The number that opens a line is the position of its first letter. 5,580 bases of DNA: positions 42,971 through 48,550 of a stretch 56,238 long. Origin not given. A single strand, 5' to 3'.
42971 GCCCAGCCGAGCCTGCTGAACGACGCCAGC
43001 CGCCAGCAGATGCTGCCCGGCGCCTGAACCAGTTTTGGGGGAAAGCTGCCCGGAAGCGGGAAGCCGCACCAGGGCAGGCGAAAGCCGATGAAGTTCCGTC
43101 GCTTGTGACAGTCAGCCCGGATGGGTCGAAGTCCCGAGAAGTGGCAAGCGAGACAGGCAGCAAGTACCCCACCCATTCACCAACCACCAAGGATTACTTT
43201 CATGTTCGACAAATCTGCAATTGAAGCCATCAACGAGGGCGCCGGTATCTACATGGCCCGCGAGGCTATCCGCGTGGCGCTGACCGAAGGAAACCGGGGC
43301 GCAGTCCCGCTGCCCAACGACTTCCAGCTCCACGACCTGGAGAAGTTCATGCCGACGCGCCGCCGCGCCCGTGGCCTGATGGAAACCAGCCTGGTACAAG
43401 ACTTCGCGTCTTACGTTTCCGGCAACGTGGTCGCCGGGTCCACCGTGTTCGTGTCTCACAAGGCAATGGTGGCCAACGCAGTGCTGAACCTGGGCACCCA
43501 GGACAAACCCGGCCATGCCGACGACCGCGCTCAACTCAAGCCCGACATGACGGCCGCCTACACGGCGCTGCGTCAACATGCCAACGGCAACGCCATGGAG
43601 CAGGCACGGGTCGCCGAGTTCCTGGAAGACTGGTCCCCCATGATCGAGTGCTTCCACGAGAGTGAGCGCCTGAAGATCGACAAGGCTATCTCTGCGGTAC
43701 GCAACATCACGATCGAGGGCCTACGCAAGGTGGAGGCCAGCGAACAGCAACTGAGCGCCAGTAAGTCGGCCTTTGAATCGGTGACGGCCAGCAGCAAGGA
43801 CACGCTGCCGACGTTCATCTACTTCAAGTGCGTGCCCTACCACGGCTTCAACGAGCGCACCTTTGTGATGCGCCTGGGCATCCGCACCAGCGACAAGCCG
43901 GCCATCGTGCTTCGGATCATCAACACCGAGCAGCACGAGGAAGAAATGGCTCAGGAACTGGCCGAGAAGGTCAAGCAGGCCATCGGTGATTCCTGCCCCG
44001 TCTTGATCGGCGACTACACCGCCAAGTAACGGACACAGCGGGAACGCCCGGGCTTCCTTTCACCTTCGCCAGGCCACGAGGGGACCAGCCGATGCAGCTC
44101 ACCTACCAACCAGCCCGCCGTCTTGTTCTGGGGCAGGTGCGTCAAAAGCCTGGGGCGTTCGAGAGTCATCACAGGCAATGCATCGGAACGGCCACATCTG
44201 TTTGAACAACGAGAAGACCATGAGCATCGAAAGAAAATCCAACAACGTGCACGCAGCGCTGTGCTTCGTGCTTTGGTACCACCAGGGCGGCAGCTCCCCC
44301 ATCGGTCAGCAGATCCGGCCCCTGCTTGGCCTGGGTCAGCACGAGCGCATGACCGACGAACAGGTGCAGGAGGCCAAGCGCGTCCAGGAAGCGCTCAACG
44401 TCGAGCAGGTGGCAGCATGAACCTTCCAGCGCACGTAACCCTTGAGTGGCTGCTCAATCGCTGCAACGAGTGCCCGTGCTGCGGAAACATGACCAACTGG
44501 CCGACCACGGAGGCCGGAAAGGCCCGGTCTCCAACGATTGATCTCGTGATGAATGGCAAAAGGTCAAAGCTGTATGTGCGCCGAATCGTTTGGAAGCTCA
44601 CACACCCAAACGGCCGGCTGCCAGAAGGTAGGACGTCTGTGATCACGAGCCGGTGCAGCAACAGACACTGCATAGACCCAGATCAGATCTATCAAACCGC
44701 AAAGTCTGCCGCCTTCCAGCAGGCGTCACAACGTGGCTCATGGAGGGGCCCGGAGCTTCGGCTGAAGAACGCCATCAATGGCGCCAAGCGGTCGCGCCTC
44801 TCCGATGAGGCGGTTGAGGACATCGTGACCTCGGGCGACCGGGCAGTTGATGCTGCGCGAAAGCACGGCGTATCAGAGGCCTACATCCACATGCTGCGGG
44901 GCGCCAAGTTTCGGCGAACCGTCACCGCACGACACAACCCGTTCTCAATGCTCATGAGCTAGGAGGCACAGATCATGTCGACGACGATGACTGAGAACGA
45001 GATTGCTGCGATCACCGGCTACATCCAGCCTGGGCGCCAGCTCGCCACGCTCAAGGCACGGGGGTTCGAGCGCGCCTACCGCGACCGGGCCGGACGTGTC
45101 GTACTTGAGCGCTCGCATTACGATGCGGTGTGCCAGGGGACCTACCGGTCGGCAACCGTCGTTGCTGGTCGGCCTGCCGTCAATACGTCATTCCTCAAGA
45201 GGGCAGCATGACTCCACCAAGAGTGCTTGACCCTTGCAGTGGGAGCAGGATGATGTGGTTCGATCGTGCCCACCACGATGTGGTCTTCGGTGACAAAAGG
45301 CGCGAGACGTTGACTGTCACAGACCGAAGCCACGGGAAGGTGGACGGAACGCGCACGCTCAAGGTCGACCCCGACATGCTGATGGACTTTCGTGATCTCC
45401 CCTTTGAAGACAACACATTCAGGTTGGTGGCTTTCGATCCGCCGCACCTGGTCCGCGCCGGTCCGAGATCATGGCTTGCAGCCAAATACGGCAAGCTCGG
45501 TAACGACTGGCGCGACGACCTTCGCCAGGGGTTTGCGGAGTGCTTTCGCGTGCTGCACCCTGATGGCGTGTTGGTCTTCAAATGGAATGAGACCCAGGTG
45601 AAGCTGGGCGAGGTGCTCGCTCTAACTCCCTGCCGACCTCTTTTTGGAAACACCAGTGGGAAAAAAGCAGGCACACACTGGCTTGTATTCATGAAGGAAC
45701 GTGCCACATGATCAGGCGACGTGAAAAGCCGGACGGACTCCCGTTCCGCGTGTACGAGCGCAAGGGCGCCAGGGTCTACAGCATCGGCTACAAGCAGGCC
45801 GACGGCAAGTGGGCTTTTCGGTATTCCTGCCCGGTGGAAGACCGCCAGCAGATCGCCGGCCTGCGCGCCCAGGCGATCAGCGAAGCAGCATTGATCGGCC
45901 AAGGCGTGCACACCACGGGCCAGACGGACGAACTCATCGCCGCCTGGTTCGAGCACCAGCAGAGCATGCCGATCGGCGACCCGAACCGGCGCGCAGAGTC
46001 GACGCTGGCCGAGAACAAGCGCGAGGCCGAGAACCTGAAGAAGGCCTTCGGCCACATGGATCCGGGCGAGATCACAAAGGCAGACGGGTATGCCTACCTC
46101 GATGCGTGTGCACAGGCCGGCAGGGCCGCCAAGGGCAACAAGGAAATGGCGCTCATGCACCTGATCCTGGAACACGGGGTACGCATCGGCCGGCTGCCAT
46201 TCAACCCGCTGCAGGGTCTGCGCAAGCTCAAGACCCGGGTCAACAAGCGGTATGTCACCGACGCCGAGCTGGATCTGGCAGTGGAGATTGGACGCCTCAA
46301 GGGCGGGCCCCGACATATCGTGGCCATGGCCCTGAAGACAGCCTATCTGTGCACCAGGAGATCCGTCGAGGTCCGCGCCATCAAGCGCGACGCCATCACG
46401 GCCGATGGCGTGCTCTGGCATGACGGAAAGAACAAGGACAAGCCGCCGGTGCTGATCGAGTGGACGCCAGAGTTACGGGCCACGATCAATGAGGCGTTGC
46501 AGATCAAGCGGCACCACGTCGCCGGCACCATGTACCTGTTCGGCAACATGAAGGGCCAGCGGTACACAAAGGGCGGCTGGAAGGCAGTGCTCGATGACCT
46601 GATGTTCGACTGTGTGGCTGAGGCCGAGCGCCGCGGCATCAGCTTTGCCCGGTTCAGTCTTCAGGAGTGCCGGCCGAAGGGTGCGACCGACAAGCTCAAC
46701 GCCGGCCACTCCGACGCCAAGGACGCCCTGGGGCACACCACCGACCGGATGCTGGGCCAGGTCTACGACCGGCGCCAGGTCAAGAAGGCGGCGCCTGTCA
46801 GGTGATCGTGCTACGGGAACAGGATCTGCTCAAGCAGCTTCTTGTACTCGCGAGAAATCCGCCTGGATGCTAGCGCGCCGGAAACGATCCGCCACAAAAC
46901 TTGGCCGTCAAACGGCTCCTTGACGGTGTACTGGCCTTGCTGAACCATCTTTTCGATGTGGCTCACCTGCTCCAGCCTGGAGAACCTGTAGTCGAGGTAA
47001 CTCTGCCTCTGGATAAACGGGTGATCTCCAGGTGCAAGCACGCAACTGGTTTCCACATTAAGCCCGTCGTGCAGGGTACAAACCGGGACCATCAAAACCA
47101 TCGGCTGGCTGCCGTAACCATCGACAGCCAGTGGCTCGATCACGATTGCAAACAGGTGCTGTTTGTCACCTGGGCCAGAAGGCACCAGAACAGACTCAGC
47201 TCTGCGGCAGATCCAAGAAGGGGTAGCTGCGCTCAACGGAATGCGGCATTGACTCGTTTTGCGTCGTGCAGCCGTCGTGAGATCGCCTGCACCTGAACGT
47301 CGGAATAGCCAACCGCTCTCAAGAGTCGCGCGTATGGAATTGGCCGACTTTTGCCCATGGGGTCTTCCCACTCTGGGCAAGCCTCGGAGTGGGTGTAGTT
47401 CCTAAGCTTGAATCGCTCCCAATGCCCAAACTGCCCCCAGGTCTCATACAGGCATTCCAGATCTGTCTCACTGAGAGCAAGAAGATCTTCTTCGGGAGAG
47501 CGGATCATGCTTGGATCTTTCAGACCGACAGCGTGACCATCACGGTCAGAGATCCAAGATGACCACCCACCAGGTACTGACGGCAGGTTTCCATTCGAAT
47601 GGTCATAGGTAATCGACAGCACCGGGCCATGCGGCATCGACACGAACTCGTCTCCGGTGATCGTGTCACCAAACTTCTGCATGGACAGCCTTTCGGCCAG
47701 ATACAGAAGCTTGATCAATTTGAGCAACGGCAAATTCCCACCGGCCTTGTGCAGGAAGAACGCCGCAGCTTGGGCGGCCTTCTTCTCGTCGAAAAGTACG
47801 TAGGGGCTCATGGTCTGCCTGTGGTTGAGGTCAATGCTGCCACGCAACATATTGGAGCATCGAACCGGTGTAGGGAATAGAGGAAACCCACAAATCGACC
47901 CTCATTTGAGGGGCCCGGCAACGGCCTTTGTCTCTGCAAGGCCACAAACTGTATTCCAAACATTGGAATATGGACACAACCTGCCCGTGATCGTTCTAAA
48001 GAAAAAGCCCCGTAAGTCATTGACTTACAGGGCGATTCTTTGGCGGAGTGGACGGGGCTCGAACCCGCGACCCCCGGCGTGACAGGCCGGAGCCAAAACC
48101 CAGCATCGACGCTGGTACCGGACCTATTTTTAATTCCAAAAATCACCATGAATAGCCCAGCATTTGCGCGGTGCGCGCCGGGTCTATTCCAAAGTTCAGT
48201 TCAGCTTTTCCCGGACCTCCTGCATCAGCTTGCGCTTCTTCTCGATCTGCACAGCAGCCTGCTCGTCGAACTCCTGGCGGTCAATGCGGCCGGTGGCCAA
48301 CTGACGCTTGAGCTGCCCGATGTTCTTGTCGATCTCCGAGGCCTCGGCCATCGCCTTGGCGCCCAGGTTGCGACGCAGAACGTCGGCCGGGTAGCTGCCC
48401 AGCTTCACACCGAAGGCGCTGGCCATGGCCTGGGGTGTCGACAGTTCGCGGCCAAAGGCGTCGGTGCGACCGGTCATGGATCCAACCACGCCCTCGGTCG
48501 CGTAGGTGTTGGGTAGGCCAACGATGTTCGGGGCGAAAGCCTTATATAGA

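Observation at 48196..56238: Wrap-around 4,607-codon ORF: a polyvalent, probably virion-delivered protein taking about a quarter of the genome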

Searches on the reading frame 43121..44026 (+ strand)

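Call 22: search_protein_families(library=phrogs, max_evalue=0.001, proteins=[window:43121-44026:+])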
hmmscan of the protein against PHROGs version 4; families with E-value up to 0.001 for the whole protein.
window:43121-44026:+ (302 aa): 2 families
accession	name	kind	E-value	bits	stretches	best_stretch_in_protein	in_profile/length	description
phrog_210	-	unknown function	4.1e-70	237.2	1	29-299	3-272/274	-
phrog_18285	-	unknown function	5e-20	72.3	1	219-300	2-84/85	-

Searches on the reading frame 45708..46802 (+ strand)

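Call 22: search_protein_families(library=phrogs, max_evalue=0.001, proteins=[window:45708-46802:+])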
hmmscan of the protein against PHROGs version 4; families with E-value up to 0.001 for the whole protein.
window:45708-46802:+ (365 aa): 3 families
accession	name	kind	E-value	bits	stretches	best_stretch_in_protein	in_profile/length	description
phrog_1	-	integration and excision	2.1e-29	104.3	1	4-356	103-435/611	integrase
phrog_14425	-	unknown function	8.1e-08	33.3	1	211-356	3-152/161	-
phrog_7244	-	integration and excision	3.8e-06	27.3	1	71-235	69-228/263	integrase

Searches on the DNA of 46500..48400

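Call 89: search_rna_families(source=window, start=46500, end=48400, threshold=evalue, max_evalue=0.1)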
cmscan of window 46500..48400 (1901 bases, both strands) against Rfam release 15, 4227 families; matches with E-value up to 0.1: 2.
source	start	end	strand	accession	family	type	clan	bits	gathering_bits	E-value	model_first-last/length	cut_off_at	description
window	48044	48113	-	RF00005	tRNA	Gene; tRNA;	CL00001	22.8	29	0.089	1-71/71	no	tRNA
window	47918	47969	+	RF00032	Histone3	Cis-reg;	-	19.8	34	0.029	1-46/46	no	Histone 3' UTR stem-loop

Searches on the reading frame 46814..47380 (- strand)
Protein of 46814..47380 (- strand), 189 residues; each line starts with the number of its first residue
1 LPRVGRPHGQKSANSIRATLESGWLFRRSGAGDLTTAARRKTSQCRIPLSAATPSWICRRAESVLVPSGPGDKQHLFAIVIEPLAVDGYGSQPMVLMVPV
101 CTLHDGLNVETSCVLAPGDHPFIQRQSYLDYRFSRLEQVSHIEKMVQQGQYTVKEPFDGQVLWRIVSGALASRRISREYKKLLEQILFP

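Call 22: search_protein_families(library=phrogs, max_evalue=0.001, proteins=[window:46814-47380:-])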
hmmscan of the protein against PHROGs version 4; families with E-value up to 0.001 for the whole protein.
window:46814-47380:- (189 aa): 1 family
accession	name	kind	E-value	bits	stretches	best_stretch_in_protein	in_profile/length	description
phrog_19071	-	unknown function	1.2e-19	71.4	1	56-184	3-131/135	-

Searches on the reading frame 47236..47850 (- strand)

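Call 22: search_protein_families(library=phrogs, max_evalue=0.001, proteins=[window:47236-47850:-])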
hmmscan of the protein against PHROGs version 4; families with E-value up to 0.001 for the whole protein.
window:47236-47850:- (205 aa): 3 families
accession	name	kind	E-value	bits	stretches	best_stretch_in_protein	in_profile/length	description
phrog_1281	-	unknown function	1.4e-24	87.8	1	20-177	5-147/195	-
phrog_3658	-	unknown function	3.7e-08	34.6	1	19-60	1-42/91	-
phrog_10390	-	unknown function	2e-07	31.8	1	23-156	149-267/299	-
